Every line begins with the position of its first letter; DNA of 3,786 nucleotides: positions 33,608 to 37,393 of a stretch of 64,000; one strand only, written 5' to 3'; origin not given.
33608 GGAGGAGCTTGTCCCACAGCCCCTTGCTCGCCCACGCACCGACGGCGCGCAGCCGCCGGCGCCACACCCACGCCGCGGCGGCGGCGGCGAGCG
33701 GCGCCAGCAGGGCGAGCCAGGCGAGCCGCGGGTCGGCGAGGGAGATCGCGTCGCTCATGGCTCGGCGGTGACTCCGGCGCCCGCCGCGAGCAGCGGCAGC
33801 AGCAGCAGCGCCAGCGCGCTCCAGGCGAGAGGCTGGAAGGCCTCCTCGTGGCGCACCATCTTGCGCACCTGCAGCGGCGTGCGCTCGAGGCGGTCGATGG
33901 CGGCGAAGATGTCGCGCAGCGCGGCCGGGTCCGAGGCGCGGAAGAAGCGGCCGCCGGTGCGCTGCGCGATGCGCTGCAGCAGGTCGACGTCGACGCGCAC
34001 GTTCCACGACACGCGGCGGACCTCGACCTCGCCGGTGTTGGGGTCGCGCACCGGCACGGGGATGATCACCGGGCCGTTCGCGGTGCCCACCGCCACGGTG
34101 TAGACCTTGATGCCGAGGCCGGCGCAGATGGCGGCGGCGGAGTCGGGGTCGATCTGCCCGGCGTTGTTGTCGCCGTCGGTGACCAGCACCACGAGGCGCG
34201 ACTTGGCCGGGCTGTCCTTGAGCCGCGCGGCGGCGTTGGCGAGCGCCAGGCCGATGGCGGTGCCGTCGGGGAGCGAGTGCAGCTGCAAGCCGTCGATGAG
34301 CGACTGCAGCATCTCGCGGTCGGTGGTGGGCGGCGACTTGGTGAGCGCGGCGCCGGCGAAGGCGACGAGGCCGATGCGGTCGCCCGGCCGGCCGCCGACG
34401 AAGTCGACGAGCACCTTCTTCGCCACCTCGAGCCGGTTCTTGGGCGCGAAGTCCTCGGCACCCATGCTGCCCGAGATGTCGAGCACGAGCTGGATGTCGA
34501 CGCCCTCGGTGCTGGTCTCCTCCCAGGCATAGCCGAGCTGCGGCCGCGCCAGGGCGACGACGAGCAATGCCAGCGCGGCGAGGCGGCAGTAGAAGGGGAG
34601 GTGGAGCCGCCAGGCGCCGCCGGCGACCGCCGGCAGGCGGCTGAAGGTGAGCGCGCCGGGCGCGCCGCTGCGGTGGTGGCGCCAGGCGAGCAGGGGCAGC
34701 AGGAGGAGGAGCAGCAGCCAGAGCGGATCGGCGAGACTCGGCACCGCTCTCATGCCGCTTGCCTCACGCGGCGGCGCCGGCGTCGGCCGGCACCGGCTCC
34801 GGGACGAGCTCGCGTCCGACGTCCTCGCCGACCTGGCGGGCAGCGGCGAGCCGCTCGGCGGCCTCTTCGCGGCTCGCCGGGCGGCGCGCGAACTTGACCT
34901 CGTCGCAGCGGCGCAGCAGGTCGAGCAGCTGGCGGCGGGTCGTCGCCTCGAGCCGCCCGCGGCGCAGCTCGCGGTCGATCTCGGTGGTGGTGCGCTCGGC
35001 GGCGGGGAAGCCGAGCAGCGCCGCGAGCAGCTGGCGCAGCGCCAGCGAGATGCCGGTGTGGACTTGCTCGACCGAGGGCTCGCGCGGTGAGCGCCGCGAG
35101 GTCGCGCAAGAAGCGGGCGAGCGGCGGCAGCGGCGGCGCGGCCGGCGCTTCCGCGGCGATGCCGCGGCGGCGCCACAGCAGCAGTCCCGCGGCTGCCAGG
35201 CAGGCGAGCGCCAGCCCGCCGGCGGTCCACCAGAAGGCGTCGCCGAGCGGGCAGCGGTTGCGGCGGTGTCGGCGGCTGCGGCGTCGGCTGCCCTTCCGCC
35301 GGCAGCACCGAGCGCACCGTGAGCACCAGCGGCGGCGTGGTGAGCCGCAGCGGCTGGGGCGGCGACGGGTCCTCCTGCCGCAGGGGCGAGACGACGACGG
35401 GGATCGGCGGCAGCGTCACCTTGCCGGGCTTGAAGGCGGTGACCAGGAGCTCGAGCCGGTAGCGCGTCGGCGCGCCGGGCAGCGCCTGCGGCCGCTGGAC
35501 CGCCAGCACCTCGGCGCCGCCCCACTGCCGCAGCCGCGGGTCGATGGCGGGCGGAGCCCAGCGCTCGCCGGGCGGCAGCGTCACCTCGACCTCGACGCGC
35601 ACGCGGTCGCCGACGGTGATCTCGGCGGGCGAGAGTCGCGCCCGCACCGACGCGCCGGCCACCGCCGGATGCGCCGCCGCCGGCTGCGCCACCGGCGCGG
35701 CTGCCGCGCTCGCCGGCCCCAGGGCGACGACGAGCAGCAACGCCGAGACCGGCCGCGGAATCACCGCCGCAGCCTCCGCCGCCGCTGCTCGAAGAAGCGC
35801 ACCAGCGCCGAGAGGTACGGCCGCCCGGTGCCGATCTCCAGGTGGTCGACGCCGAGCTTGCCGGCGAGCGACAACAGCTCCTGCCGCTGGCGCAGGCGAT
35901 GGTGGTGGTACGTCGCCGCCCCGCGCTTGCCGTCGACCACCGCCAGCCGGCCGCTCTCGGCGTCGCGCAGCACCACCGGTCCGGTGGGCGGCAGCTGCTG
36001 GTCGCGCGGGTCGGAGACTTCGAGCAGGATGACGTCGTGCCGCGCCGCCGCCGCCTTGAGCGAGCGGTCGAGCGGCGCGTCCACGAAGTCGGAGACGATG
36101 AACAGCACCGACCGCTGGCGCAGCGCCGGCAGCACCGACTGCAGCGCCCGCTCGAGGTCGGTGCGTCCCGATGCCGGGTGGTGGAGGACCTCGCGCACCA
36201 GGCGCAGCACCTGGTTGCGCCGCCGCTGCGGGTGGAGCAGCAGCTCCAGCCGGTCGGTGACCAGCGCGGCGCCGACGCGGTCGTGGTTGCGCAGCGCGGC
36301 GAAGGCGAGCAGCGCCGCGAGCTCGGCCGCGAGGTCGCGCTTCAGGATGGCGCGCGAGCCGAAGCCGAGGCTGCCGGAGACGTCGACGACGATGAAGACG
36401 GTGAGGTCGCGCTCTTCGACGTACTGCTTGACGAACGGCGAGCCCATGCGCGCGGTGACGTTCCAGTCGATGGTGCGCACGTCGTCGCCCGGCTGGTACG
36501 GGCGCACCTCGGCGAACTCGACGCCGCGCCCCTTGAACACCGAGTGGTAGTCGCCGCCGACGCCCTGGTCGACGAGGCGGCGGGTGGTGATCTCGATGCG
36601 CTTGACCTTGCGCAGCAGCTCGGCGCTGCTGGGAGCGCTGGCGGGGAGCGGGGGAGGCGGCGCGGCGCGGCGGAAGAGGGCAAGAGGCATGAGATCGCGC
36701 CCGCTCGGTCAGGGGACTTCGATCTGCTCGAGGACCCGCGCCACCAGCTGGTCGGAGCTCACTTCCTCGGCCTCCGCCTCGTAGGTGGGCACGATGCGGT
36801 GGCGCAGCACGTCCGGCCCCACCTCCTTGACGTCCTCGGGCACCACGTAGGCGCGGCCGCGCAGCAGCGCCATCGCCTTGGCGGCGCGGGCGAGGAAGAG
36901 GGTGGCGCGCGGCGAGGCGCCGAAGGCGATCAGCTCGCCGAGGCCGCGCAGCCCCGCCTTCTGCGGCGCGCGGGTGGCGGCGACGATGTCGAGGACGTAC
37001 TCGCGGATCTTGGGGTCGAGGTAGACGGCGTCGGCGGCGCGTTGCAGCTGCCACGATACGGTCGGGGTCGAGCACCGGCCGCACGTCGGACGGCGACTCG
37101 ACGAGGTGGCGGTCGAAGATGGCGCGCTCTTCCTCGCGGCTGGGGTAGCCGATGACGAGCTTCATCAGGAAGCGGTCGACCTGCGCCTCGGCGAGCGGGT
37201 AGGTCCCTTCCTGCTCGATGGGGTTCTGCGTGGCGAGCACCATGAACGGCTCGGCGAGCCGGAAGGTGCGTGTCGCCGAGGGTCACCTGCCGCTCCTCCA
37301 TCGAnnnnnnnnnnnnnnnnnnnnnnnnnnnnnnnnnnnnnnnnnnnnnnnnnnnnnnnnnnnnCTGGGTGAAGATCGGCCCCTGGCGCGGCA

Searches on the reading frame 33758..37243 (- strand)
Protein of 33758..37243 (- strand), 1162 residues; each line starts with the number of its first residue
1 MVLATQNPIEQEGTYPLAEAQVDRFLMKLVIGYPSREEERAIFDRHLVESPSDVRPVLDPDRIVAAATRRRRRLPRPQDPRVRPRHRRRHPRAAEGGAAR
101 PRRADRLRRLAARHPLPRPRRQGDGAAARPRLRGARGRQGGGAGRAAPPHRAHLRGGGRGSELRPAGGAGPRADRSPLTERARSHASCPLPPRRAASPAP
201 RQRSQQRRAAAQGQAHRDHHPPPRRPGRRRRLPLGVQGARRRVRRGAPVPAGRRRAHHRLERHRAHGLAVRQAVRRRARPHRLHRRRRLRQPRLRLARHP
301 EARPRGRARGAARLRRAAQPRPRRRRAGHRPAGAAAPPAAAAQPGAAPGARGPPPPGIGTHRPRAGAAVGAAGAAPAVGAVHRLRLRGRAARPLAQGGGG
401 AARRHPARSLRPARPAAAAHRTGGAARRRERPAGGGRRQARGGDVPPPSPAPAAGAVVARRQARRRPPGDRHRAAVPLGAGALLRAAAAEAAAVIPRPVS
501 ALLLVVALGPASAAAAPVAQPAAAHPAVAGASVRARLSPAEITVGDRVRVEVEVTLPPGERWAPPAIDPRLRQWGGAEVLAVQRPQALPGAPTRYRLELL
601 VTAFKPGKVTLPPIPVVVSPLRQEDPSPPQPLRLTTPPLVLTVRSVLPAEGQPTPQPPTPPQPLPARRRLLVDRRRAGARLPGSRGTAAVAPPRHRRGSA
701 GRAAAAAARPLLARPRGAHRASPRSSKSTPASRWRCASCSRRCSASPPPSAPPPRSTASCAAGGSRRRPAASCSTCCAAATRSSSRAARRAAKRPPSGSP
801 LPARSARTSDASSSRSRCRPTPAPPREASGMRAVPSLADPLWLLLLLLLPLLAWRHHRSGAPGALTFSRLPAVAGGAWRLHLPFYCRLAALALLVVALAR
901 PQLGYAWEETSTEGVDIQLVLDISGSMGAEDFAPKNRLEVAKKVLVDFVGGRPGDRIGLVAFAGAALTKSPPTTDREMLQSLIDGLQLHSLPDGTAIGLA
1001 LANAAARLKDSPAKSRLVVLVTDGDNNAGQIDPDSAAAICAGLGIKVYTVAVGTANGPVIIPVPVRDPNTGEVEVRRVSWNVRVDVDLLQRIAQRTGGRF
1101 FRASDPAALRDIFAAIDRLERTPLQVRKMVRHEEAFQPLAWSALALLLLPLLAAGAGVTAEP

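Call 11: search_protein_families(library=pfam, proteins=[window:33758-37243:-], max_evalue=0.001)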
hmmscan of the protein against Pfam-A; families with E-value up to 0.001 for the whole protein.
window:33758-37243:- (1162 aa): 4 families
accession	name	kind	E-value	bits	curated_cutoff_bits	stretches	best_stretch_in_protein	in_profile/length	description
PF00092.34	VWA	-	5.7e-21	75.9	23.8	1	916-1114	1-173/174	von Willebrand factor type A domain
PF13519.12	VWA_2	-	3.2e-19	70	27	1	919-1024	3-106/107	von Willebrand factor type A domain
PF07726.17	AAA_3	-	2.5e-09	37.5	27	1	1-27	105-131/131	ATPase family associated with various cellular activities (AAA)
PF01882.25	DUF58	-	3.6e-07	30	23.4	1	915-1072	36-191/216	Protein of unknown function DUF58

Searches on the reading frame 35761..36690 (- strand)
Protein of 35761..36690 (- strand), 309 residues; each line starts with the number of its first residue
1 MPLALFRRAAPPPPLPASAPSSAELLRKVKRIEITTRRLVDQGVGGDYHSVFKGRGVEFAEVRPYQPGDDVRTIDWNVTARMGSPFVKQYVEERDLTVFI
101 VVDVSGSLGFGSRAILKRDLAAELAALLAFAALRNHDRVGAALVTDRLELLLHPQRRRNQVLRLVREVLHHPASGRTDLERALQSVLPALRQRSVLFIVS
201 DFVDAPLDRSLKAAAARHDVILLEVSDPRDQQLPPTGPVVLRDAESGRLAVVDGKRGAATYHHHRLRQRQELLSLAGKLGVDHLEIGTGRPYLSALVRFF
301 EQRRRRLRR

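Call 51: find_encoding_contigs(protein=window:35761-36690:-, flank=5000, max_places=6)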
Protein window:35761-36690:- (309 aa): no gene with exactly this product is on record in the collection.
